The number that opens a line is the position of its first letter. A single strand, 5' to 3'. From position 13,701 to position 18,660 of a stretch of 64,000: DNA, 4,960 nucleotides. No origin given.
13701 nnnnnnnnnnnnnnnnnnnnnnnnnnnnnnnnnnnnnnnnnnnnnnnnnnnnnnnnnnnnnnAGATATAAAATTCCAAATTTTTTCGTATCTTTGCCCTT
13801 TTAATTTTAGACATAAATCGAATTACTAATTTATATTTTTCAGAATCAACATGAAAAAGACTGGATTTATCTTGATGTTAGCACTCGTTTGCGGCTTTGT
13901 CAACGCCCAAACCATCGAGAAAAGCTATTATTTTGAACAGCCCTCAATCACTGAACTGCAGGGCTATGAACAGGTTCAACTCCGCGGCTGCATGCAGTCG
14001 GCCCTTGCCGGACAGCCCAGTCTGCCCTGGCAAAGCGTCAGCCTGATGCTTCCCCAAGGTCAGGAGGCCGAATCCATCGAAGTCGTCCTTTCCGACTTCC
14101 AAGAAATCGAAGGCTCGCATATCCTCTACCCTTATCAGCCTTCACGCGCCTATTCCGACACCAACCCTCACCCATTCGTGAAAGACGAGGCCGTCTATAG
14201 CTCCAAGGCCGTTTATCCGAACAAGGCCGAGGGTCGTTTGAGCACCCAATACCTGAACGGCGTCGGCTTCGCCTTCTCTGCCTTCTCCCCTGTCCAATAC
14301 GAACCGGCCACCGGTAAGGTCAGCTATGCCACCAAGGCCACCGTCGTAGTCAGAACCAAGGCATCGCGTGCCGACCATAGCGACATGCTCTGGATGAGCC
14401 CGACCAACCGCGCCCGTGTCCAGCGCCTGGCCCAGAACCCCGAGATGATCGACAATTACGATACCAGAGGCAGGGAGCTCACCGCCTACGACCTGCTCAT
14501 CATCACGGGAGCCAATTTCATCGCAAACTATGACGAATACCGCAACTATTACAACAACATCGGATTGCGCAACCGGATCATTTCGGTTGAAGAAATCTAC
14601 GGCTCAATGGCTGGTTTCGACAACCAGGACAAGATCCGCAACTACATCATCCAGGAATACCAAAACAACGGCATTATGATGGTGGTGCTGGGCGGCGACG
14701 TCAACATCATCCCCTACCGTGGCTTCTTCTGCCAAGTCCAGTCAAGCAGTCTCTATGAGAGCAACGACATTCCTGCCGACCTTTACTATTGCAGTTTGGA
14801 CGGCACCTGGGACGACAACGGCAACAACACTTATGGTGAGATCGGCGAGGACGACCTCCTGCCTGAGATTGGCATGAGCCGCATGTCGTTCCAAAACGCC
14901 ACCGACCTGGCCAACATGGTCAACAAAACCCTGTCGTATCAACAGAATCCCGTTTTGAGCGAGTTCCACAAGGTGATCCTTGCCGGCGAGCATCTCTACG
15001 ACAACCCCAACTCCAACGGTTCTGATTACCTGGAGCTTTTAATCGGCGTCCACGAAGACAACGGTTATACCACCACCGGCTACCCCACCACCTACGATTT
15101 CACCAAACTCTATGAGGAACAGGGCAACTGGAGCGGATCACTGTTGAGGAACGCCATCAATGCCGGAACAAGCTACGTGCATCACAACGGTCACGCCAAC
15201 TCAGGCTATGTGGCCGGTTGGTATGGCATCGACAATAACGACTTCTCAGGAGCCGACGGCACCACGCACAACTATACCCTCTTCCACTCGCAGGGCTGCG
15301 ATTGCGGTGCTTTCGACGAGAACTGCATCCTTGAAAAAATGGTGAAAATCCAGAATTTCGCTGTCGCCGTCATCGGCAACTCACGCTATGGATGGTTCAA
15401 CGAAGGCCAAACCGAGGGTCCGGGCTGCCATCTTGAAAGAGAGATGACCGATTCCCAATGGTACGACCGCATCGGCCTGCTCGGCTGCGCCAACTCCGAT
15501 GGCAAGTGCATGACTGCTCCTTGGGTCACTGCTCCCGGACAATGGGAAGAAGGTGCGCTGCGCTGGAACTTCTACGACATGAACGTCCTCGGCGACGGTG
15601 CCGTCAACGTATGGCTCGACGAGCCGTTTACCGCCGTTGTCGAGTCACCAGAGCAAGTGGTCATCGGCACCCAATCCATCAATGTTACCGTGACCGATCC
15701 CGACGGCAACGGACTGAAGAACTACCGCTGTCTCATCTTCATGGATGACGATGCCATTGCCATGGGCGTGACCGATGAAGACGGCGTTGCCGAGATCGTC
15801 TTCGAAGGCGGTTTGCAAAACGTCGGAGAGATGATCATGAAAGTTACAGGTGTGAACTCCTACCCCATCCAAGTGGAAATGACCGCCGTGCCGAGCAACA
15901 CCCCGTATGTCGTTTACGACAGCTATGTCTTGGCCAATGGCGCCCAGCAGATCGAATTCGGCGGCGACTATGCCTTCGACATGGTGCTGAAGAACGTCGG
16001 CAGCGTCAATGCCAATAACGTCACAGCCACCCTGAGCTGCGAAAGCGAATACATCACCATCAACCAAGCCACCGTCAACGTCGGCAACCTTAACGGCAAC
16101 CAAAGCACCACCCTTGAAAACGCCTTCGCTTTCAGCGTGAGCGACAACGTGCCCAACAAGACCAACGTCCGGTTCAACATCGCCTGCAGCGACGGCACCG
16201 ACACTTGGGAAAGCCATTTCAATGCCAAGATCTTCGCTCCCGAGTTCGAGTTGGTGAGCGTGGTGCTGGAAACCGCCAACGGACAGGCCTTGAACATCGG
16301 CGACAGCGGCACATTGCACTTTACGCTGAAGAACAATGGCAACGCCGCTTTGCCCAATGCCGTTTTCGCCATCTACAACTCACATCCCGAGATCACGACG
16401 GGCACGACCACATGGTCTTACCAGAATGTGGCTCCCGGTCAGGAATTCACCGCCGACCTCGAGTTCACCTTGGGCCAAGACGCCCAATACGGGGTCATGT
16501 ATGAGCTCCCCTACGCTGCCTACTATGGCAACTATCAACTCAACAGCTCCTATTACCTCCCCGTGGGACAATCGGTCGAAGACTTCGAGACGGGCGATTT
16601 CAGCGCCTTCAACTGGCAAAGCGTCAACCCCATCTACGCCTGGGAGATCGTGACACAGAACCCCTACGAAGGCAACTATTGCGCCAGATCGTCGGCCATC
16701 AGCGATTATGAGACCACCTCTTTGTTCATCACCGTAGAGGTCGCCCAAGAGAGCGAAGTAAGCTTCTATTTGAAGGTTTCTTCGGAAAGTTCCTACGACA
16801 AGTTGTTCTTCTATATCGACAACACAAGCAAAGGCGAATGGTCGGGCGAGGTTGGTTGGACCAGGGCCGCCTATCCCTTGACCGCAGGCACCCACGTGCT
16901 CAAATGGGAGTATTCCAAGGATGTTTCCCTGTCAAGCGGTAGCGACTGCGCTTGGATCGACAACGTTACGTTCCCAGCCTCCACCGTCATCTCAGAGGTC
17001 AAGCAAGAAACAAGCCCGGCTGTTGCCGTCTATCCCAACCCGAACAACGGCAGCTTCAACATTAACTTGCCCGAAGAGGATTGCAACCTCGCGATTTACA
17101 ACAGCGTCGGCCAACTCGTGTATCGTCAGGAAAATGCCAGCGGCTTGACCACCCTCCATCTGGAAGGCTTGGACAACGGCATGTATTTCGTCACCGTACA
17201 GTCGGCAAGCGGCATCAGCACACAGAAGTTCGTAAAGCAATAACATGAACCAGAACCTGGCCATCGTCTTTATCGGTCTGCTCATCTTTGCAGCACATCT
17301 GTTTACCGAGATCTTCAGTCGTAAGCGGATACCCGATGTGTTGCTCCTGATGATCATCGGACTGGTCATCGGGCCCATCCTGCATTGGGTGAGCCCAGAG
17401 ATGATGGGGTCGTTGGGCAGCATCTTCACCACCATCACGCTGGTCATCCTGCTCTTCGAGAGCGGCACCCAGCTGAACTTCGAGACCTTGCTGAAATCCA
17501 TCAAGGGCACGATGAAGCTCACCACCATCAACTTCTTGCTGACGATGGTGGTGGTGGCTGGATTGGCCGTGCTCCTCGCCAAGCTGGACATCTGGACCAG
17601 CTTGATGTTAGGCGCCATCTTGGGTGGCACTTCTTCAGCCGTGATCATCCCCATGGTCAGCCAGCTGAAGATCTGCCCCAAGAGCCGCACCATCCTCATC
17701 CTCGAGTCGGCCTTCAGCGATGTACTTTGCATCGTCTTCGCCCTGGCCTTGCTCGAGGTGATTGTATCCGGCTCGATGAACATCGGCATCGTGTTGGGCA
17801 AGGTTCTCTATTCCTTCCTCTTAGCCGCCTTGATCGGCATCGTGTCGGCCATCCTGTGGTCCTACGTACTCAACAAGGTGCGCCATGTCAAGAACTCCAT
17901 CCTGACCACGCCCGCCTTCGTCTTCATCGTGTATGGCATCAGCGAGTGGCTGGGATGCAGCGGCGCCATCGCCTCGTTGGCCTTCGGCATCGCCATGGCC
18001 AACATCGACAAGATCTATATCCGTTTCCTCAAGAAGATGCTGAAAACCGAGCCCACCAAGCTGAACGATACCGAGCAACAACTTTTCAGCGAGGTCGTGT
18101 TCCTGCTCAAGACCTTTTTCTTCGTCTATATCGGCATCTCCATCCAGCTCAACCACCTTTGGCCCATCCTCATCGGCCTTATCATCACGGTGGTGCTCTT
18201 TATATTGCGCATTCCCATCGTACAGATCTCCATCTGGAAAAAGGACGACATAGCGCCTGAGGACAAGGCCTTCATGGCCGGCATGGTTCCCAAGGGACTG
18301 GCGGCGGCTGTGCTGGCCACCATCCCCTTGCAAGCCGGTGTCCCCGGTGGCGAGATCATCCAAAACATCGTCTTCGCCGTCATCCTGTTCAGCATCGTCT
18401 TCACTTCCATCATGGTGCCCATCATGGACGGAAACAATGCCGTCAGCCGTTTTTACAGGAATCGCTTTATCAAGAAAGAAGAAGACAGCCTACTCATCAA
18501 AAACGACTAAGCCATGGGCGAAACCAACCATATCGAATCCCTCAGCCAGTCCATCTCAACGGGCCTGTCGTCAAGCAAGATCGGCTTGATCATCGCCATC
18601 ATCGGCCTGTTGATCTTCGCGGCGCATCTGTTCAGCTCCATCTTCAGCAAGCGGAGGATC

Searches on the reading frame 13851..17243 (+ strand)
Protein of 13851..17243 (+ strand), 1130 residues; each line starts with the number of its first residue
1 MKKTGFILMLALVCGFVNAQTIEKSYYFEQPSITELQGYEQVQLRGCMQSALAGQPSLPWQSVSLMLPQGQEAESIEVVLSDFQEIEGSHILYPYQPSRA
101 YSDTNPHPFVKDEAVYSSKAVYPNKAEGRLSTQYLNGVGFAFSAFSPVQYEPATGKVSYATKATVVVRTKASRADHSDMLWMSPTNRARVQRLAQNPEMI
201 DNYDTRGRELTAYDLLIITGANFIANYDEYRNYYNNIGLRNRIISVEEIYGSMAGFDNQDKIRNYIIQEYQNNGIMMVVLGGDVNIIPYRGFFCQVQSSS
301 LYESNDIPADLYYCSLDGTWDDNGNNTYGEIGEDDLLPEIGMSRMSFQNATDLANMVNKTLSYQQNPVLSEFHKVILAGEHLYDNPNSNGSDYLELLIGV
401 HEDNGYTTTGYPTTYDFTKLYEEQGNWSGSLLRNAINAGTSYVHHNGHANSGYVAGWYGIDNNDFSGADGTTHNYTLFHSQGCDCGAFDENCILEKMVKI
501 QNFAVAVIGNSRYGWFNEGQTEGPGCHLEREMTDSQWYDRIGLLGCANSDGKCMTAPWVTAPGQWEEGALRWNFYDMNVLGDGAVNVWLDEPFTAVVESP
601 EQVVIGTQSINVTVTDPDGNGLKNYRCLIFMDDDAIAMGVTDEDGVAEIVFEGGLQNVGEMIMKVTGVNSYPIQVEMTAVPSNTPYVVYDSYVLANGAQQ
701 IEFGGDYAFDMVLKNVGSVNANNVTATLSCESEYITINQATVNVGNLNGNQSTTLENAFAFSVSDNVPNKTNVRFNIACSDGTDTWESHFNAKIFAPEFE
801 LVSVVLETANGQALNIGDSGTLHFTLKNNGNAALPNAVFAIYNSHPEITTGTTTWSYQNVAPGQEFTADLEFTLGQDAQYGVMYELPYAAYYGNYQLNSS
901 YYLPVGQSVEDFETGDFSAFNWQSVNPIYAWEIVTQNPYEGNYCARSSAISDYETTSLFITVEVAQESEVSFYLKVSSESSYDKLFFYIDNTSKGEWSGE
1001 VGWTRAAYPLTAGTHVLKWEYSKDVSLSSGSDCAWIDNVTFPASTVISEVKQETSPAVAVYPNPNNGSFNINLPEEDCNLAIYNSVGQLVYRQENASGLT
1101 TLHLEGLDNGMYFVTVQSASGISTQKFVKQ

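Call 9: search_protein_families(library=pfam, proteins=[window:13851-17243:+], max_evalue=0.00001)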
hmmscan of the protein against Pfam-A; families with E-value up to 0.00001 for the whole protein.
window:13851-17243:+ (1130 aa): 3 families
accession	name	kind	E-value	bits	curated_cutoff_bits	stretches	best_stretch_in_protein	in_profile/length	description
PF01364.23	Peptidase_C25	-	5.9e-43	148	23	1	216-586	2-373/374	Peptidase family C25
PF18962.6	Por_Secre_tail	-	2.9e-13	50.3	27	1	1060-1128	1-74/75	Secretion system C-terminal sorting domain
PF08126.16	Propeptide_C25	-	9.4e-11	41.6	22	1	40-170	44-175/205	Propeptide_C25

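Call 85: search_protein_families(library=ncbifam, proteins=[window:13851-17243:+], max_evalue=0.00001)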
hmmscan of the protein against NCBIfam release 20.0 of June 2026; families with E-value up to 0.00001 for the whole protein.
window:13851-17243:+ (1130 aa): 1 family
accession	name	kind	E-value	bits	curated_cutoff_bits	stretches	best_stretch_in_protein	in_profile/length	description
TIGR04183.1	Por_Secre_tail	domain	8.8e-15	54.5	23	1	1060-1130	1-72/72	T9SS type A sorting domain-containing protein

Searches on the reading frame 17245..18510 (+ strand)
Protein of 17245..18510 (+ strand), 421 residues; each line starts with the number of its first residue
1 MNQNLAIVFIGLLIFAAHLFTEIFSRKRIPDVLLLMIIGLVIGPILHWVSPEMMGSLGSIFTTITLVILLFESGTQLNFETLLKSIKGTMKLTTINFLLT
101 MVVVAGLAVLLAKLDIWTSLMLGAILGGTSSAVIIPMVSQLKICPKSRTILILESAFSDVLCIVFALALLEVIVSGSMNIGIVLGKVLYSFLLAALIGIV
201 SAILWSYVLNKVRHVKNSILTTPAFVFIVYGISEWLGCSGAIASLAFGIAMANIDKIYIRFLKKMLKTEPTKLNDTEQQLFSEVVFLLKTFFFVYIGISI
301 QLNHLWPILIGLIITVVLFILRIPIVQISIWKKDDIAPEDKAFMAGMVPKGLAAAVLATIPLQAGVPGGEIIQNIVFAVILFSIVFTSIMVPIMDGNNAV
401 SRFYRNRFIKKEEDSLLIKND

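Call 9: search_protein_families(library=pfam, proteins=[window:17245-18510:+], max_evalue=0.00001)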
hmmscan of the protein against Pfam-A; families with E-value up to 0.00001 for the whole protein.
window:17245-18510:+ (421 aa): 1 family
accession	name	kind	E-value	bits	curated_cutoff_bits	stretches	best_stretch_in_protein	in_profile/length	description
PF00999.27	Na_H_Exchanger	-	1.2e-42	146.5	26.2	1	19-393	6-371/375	Sodium/hydrogen exchanger, transmembrane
